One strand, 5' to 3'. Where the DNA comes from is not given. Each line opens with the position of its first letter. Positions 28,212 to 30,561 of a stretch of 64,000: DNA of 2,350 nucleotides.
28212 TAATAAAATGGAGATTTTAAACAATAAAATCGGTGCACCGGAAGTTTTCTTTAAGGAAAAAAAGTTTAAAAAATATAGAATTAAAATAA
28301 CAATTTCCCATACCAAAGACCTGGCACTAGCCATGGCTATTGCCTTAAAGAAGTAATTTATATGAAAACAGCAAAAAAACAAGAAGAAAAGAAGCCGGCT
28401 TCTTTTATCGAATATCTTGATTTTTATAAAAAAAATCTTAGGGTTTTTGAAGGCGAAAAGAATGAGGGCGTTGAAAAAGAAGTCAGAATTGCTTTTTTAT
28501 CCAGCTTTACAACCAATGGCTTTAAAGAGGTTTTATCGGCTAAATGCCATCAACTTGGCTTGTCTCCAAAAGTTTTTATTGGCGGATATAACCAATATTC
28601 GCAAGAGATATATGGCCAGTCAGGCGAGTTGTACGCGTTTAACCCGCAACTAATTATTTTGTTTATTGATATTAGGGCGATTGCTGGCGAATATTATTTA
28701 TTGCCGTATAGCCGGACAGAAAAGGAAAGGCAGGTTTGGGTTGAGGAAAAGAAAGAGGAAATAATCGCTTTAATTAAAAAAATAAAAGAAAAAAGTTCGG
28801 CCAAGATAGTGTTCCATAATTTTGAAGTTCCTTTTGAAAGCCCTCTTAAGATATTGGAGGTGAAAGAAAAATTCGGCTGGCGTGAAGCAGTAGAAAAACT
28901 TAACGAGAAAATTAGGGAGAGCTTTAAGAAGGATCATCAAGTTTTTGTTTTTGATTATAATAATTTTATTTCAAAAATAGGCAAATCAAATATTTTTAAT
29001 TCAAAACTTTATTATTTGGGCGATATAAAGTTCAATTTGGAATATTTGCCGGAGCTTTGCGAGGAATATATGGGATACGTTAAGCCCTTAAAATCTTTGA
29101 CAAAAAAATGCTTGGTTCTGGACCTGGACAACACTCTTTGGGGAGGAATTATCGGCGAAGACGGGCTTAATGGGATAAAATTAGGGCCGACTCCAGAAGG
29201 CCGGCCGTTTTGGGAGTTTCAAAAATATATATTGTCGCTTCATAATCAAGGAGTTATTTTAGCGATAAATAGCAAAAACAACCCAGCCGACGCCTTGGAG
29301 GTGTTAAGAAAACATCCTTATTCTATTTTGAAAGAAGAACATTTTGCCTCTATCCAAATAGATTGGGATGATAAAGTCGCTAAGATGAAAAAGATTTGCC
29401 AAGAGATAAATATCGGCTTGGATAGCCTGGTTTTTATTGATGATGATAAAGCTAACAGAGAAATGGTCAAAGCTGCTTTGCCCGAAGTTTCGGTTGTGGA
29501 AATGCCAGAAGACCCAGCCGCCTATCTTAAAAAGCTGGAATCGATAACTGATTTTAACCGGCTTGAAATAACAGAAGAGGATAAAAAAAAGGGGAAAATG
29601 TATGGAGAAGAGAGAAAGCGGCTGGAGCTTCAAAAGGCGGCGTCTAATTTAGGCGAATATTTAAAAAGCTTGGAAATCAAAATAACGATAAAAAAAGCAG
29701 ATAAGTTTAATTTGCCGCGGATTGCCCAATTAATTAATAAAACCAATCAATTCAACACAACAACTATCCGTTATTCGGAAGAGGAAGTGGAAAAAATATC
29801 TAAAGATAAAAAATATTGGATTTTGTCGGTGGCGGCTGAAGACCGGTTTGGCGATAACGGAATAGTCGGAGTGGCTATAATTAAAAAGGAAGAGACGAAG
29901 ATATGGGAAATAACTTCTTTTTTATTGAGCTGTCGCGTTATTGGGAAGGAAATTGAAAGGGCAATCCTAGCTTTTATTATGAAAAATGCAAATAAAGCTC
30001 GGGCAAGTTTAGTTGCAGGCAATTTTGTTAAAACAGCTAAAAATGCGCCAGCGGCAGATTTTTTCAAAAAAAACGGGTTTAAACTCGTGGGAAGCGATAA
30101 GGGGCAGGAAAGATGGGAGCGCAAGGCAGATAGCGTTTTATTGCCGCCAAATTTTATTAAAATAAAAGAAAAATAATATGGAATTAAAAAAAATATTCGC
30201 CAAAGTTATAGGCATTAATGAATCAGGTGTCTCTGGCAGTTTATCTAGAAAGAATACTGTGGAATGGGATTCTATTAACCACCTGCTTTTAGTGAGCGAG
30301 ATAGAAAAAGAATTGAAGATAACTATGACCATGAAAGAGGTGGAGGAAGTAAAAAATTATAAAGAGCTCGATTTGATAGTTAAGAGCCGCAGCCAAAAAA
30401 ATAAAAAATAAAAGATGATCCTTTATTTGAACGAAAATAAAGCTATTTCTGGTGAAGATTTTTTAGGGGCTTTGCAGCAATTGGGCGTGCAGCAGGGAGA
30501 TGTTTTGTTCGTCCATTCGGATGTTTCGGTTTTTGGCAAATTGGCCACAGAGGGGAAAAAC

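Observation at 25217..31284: FkbH-like / ACP / AcpS / MaoC / AAC(3)-family module embedded in a nonulosonic-acid pathway: predicted glyceryl-ACP-dependent N-acylation of a sialic-acid-like sugar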

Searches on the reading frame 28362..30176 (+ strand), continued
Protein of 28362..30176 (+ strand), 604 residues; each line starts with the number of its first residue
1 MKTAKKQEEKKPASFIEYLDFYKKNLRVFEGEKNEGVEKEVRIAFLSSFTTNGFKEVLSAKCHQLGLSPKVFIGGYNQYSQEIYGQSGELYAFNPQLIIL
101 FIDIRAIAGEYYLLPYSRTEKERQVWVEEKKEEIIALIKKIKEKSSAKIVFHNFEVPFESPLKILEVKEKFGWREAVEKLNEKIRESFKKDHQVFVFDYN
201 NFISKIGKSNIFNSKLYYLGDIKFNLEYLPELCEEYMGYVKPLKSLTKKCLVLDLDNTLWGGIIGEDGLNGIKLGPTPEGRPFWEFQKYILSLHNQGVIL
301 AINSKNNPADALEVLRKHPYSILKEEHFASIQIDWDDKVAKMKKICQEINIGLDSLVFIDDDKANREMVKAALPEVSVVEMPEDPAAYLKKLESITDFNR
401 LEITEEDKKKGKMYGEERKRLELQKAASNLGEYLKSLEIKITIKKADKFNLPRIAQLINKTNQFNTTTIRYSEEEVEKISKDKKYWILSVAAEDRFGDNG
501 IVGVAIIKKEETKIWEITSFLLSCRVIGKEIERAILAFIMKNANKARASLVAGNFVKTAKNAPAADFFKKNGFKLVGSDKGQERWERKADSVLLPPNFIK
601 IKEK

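Call 48: find_encoding_contigs(protein=P0026, flank=10000, max_places=1)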
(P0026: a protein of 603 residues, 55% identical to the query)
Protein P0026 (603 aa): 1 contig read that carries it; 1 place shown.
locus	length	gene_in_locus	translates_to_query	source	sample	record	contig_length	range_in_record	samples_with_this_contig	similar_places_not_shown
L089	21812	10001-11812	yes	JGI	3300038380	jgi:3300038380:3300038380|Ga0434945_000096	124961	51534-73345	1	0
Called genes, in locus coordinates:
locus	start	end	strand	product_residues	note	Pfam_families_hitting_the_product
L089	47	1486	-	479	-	PF02366:PMT, PF13231:PMT_2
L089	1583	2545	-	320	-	PF00535:Glycos_transf_2, PF13641:Glyco_tranf_2_3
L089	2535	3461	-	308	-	PF00106:adh_short (weak), PF01073:3Beta_HSD (weak), PF01370:Epimerase, PF04321:RmlD_sub_bind, PF13460:NAD_binding_10 (weak), PF16363:GDP_Man_Dehyd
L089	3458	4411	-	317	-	PF01073:3Beta_HSD, PF01370:Epimerase, PF02719:Polysacc_synt_2, PF04321:RmlD_sub_bind, PF07993:NAD_binding_4, PF16363:GDP_Man_Dehyd, PF13460:NAD_binding_10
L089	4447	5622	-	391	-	PF03446:NAD_binding_2, PF03721:UDPG_MGDP_dh_N, PF00984:UDPG_MGDP_dh, PF03720:UDPG_MGDP_dh_C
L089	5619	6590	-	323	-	PF01408:GFO_IDH_MocA, PF03807:F420_oxidored (weak), PF22725:GFO_IDH_MocA_C3, PF02894:GFO_IDH_MocA_C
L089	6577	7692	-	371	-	PF01041:DegT_DnrJ_EryC1, PF01212:Beta_elim_lyase, PF01053:Cys_Met_Meta_PP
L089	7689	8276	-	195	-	PF25084:LbH_EIF2B, PF25087:GMPPB_C (weak), PF00132:Hexapep, PF14602:Hexapep_2 (faint), PF00132:Hexapep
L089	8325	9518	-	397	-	PF00534:Glycos_transf_1, PF13692:Glyco_trans_1_4, PF13524:Glyco_trans_1_2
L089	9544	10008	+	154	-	PF01648:ACPS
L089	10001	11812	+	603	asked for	PF21211:FkbH_N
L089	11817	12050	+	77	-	PF00550:PP-binding (weak)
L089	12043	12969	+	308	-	PF02522:Antibiotic_NAT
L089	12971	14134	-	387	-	PF06662:C5-epim_C (faint), PF09492:Pec_lyase (faint), PF07470:Glyco_hydro_88 (weak), PF25840:Ulvan_lyase_N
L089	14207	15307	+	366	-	PF02350:Epimerase_2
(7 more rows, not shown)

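Call 51: search_protein_families(library=pfam, proteins=[L010:8430-9905:+, L016:2308-3036:+, L018:7470-7907:+, L040:12010-13548:+, L015:11945-12763:+, L007:7165-8364:+, L010:15544-16584:-, L022:14525-16279:+, L042:13493-14020:+, L022:11715-13076:+], max_evalue=0.0001)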
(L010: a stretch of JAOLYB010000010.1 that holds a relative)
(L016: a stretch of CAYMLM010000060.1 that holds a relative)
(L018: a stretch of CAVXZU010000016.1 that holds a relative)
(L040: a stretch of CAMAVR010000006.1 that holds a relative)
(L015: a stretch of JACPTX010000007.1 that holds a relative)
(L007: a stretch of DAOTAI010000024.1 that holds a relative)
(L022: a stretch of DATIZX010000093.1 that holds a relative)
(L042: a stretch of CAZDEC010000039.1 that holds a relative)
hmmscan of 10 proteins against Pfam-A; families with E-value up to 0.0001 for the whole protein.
L010:8430-9905:+ (491 aa): 1 family
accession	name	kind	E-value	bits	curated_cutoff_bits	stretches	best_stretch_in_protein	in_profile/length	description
PF03062.24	MBOAT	-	1.4e-27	97.3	27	1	151-367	81-304/337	MBOAT, membrane-bound O-acyltransferase family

L016:2308-3036:+ (242 aa): 2 families
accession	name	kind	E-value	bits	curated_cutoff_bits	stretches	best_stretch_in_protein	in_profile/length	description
PF13561.12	adh_short_C2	-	1.2e-42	146.6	27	1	15-239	6-234/236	Enoyl-(Acyl carrier protein) reductase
PF00106.31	adh_short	-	4.1e-33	115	26.6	1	6-191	1-190/195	short chain dehydrogenase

L018:7470-7907:+ (145 aa): 3 families
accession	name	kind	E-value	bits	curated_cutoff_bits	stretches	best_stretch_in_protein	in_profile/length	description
PF13669.12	Glyoxalase_4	-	2.1e-21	76.7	27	1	4-116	1-109/109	Glyoxalase/Bleomycin resistance protein/Dioxygenase superfamily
PF13468.12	Glyoxalase_3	-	3.1e-06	27.8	25.1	1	3-104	1-106/176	Glyoxalase-like domain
PF00903.31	Glyoxalase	-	4.6e-06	27.5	20.6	1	3-96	2-92/121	Glyoxalase/Bleomycin resistance protein/Dioxygenase superfamily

L040:12010-13548:+ (512 aa): 4 families
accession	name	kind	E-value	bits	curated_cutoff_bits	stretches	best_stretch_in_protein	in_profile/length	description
PF00106.31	adh_short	-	9.7e-21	74.6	26.6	1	275-460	2-187/195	short chain dehydrogenase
PF13561.12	adh_short_C2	-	3.1e-16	60.1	27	1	280-464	1-185/236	Enoyl-(Acyl carrier protein) reductase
PF01575.25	MaoC_dehydratas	-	4.2e-08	33.3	27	1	3-72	15-88/123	MaoC like domain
PF08659.16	KR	-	9.6e-05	22.8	22.6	0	277-439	4-164/180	KR domain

L015:11945-12763:+ (272 aa): 1 family
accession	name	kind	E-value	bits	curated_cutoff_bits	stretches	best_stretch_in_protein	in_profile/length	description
PF01522.26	Polysacc_deac_1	-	7.9e-23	81.2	23.1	1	92-216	6-121/124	Polysaccharide deacetylase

L007:7165-8364:+ (399 aa): 7 families
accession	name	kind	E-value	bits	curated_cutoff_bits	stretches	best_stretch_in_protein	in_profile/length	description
PF00534.26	Glycos_transf_1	-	3.5e-40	137.8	26.4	1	191-360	2-171/172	Glycosyl transferases group 1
PF13692.12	Glyco_trans_1_4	-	8.8e-37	127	27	1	205-347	2-142/142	Glycosyl transferases group 1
PF13579.12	Glyco_trans_4_4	-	7.5e-20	72.3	29.7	1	22-175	7-158/158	Glycosyl transferase 4-like domain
PF13439.12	Glyco_transf_4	-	2.5e-18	67.1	28.5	1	21-178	7-168/170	Glycosyltransferase Family 4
PF13477.12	Glyco_trans_4_2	-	2.3e-14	54.2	23.4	1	20-151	11-139/139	Glycosyl transferase 4-like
PF20706.3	GT4-conflict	-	1e-08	35.1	26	1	177-353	173-363/385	Family 4 Glycosyltransferase in conflict systems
PF13524.12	Glyco_trans_1_2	-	3.6e-05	24.2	25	1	273-376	38-143/144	Glycosyl transferase-like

L010:15544-16584:- (346 aa): 3 families
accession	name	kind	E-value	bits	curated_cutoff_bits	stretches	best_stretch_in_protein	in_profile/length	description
PF00535.33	Glycos_transf_2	-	2.3e-26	93.2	23.3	1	8-178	1-167/168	Glycosyl transferase family 2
PF13641.12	Glyco_tranf_2_3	-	1.2e-16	61.8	27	1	7-222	3-218/230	Glycosyltransferase like family 2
PF13632.12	Glyco_trans_2_3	-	7.5e-05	23.1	27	1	87-239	3-141/198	Glycosyl transferase family group 2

L022:14525-16279:+ (584 aa): 3 families
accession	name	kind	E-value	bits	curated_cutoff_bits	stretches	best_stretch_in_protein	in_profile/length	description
PF00733.27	Asn_synthase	-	4.4e-55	188.2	21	1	244-573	2-347/354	Asparagine synthase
PF13537.11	GATase_7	-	4.6e-46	156.3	25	1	46-165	1-122/123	Glutamine amidotransferase domain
PF13522.11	GATase_6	-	5.1e-42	143.4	27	1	29-159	1-129/130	Glutamine amidotransferase domain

L042:13493-14020:+ (175 aa): 2 families
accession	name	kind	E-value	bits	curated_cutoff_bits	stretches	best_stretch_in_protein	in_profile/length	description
PF00132.30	Hexapep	-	9.2e-16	57.2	27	1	120-155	1-36/36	Bacterial transferase hexapeptide (six repeats)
PF25084.1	LbH_EIF2B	-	2.4e-06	28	54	1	64-152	24-104/105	EIF2B subunit epsilon LbH domain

L022:11715-13076:+ (453 aa): 3 families
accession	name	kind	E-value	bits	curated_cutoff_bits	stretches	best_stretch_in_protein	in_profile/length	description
PF13527.13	Acetyltransf_9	-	4.9e-08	33.5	25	1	98-199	6-100/127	Acetyltransferase (GNAT) domain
PF00583.31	Acetyltransf_1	-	1e-06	29.5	20.7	0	106-220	5-115/116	Acetyltransferase (GNAT) family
PF00550.31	PP-binding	-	1.6e-06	28.7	20.8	1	14-77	1-63/67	Phosphopantetheine attachment site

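Call 69: search_protein_families(library=pfam, proteins=[L075:163-1188:+, L075:7043-7612:+, L075:7561-8187:+, L075:8191-9498:+, L066:12224-13390:+, L066:5253-6374:+, L066:3644-4306:+, L028:3444-4196:-, L006:12731-13876:+, L010:12443-13942:+], max_evalue=0.0001)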
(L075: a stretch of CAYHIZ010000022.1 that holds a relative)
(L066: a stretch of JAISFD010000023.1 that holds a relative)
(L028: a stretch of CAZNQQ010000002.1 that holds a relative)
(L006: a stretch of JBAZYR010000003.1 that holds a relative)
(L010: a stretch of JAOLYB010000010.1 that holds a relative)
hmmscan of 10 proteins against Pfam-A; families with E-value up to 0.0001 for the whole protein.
L075:163-1188:+ (341 aa): 0 families

L075:7043-7612:+ (189 aa): 1 family
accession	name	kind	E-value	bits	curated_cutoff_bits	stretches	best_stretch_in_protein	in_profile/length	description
PF02698.23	DUF218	-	2.1e-13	50.8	27.6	1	20-148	1-114/133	DUF218 domain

L075:7561-8187:+ (208 aa): 0 families

L075:8191-9498:+ (435 aa): 0 families

L066:12224-13390:+ (388 aa): 2 families
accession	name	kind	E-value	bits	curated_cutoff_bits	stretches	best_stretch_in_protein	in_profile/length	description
PF08541.16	ACP_syn_III_C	-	2.7e-21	76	26.6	1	287-375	1-89/90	3-Oxoacyl-[acyl-carrier-protein (ACP)] synthase III C terminal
PF08545.16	ACP_syn_III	-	1.2e-14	54.4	24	1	150-226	1-80/80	3-Oxoacyl-[acyl-carrier-protein (ACP)] synthase III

L066:5253-6374:+ (373 aa): 2 families
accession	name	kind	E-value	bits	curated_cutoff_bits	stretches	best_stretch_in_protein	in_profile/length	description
PF01408.29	GFO_IDH_MocA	-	5.3e-18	66.3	24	1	44-178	1-120/120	Oxidoreductase family, NAD-binding Rossmann fold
PF22725.1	GFO_IDH_MocA_C3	-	1.3e-06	28.8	27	1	212-285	46-123/124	GFO/IDH/MocA C-terminal domain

L066:3644-4306:+ (220 aa): 1 family
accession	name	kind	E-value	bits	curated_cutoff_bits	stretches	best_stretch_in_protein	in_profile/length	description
PF00551.24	Formyl_trans_N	-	4e-07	30.4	26.1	1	49-148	81-181/181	Formyl transferase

L028:3444-4196:- (250 aa): 2 families
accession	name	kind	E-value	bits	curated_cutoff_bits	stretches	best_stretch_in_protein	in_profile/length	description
PF02348.25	CTP_transf_3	-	4.5e-33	115.3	22.6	1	6-205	2-203/217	Cytidylyltransferase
PF12804.13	NTP_transf_3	-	1.7e-06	28.7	27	1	14-145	14-138/160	MobA-like NTP transferase domain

L006:12731-13876:+ (381 aa): 6 families
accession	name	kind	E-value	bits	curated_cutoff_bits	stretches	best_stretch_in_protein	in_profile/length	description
PF13489.12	Methyltransf_23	-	2.8e-18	66.6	27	1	78-227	9-162/164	Methyltransferase domain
PF08242.18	Methyltransf_12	-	7.2e-12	46.3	30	1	96-183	1-98/98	Methyltransferase domain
PF08241.18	Methyltransf_11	-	9.3e-12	45.9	21.2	1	96-185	1-95/95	Methyltransferase domain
PF13847.12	Methyltransf_31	-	1.9e-08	34.6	27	1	91-194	3-118/145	Methyltransferase domain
PF08003.17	Methyltransf_9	-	6.7e-08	32.3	23.8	1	88-185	112-217/315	Protein of unknown function (DUF1698)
PF13649.12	Methyltransf_25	-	8.3e-07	30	27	1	96-181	2-97/97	Methyltransferase domain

L010:12443-13942:+ (499 aa): 0 families

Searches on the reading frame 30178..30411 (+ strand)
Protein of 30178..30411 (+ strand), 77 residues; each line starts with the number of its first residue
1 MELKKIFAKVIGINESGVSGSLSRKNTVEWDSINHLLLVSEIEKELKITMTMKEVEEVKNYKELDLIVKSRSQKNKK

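Call 3: search_protein_families(library=pfam, proteins=[window:30178-30411:+], max_evalue=0.01)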
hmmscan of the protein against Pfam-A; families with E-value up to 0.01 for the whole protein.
window:30178-30411:+ (77 aa): 1 family
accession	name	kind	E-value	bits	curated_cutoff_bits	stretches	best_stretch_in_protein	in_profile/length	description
PF00550.31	PP-binding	-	0.00066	20.3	20.8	1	3-64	3-63/67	Phosphopantetheine attachment site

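Call 5: search_protein_families(library=ncbifam, proteins=[window:30178-30411:+], max_evalue=0.001)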
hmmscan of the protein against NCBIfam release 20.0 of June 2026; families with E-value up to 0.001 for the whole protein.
window:30178-30411:+ (77 aa): 1 family
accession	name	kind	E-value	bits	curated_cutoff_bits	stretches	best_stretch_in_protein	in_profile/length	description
NF002148.0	PRK00982.1-2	subfamily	0.00079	19.2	71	1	3-64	9-70/79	acyl carrier protein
